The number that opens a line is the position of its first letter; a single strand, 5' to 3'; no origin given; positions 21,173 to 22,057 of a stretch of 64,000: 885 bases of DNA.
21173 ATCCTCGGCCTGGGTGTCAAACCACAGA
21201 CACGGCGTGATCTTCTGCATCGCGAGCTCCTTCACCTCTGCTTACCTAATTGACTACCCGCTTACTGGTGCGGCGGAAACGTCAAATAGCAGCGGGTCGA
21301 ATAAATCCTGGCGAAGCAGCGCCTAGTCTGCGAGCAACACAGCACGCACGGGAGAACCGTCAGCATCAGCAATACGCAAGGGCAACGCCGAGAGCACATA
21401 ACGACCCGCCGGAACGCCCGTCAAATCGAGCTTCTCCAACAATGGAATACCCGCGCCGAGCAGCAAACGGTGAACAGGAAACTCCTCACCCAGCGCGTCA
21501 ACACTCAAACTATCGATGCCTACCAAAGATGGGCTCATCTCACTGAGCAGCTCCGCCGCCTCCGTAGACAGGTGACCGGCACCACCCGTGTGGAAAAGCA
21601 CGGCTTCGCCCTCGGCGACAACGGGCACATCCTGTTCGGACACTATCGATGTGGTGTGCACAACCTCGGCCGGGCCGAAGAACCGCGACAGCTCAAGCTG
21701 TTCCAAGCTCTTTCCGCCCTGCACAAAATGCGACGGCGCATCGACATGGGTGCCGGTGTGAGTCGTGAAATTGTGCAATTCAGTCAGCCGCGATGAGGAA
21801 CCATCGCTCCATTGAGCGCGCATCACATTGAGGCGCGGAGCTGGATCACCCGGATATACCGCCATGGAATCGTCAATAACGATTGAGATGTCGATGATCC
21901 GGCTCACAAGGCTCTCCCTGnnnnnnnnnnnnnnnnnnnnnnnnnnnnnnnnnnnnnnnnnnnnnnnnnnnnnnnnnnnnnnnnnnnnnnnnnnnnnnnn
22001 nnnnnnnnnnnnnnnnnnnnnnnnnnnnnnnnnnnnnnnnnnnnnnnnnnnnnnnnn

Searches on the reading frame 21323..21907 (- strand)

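Call 50: search_protein_families(library=pfam, proteins=[window:21323-21907:-])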
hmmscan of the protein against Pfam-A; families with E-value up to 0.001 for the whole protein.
window:21323-21907:- (194 aa): 1 family
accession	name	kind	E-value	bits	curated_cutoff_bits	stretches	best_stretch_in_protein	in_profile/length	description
PF04199.19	Cyclase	-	1.8e-20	74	23.1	1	5-138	1-142/142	Putative cyclase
